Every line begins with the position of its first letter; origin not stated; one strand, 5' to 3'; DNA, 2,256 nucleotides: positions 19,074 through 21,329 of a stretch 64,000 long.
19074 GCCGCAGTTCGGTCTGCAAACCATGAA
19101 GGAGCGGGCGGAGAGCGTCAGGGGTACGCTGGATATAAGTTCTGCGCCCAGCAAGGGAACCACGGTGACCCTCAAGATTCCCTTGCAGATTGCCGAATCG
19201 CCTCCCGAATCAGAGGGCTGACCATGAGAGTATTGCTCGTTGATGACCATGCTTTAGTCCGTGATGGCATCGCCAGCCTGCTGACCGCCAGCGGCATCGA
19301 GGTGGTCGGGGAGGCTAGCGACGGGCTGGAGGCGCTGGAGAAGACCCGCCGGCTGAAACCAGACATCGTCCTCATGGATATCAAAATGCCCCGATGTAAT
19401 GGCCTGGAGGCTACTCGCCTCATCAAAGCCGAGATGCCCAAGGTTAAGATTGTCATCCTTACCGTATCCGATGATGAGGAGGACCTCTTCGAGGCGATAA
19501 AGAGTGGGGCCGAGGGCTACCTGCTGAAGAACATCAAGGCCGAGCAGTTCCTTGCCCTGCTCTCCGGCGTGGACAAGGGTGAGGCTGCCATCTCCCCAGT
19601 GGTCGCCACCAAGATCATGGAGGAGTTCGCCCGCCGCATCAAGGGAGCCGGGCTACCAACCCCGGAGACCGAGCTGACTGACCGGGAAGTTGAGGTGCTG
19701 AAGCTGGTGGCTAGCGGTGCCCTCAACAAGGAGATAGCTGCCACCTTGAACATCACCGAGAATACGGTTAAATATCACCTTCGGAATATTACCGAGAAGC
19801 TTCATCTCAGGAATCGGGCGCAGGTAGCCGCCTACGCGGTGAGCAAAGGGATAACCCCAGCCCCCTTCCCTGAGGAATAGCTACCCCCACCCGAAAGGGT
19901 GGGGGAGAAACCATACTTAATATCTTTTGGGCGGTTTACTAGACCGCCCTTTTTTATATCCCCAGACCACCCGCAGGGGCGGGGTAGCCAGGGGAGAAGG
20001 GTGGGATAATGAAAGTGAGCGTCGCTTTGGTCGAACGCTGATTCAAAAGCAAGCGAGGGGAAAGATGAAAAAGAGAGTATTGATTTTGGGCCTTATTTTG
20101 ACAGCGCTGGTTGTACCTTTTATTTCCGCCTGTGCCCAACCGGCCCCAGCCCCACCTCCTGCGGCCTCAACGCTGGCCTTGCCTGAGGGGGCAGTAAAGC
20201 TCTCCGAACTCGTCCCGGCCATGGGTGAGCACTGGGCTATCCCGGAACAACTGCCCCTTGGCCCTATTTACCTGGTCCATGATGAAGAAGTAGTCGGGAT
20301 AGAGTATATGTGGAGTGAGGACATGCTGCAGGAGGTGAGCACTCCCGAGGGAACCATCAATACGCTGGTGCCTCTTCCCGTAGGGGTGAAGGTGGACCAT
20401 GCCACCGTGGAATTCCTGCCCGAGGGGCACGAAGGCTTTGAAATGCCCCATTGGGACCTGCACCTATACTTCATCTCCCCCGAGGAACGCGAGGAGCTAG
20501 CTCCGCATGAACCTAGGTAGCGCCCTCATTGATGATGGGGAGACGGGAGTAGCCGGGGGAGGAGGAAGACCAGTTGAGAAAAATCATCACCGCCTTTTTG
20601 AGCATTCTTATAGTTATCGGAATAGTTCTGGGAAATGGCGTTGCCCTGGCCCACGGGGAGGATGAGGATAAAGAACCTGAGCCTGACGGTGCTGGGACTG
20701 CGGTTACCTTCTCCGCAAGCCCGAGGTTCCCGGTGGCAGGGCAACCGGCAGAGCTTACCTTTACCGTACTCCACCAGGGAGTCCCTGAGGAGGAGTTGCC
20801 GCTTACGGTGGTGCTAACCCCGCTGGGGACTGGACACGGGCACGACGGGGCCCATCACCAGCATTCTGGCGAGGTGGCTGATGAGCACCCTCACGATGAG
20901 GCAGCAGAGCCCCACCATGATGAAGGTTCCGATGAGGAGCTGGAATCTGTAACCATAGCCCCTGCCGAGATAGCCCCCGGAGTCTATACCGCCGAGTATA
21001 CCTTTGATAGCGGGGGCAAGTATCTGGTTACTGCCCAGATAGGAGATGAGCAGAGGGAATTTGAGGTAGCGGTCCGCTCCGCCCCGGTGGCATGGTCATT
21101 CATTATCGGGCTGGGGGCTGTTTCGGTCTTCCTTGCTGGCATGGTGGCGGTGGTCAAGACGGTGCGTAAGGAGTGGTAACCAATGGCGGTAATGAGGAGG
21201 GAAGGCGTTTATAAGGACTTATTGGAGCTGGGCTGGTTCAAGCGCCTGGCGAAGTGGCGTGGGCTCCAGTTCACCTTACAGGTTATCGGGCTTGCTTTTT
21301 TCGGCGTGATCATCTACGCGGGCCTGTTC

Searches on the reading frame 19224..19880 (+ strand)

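Call 11: search_protein_families(library=pfam, proteins=[window:19224-19880:+], max_evalue=0.01)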
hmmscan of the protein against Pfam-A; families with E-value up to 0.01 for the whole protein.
window:19224-19880:+ (218 aa): 9 families
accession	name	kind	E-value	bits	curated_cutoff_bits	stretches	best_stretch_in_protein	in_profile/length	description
PF00072.30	Response_reg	-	2.5e-31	108.5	30.2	1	3-112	1-109/111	Response regulator receiver domain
PF00196.25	GerE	-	9.9e-20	70.4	23.5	1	150-205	2-57/57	Bacterial regulatory proteins, luxR family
PF04967.18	HTH_10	-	4.2e-06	26.9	23.1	1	169-193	27-51/53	HTH DNA binding domain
PF08281.18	Sigma70_r4_2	-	0.00035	20.6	25.7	1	151-188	11-49/54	Sigma-70, region 4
PF13384.12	HTH_23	-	0.0018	18.5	24.6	1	156-185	8-37/50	Homeodomain-like domain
PF04545.22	Sigma70_r4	-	0.0018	18.2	24.1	1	150-193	4-48/50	Sigma-70, region 4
PF02637.23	GatB_Yqey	-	0.0019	18.5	27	1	124-175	13-65/148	GatB domain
PF12840.13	HTH_20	-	0.0034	17.7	27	1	169-188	22-41/51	Helix-turn-helix domain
PF13556.12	HTH_30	-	0.0036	17.5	27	1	169-196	16-43/59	PucR C-terminal helix-turn-helix domain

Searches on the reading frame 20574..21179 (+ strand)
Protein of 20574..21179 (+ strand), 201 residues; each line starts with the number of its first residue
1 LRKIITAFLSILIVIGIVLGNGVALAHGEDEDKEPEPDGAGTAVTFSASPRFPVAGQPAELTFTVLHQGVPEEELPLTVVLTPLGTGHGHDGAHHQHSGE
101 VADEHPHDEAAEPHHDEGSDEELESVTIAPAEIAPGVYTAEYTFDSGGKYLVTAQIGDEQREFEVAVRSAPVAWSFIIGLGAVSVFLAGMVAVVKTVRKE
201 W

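Call 12: search_protein_families(library=pfam, proteins=[window:20574-21179:+], max_evalue=0.01)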
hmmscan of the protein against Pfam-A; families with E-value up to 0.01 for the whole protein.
window:20574-21179:+ (201 aa): 1 family
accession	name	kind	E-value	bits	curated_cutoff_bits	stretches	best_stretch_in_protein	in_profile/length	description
PF13115.11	YtkA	-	0.0047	18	25.9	0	109-153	43-83/85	YtkA-like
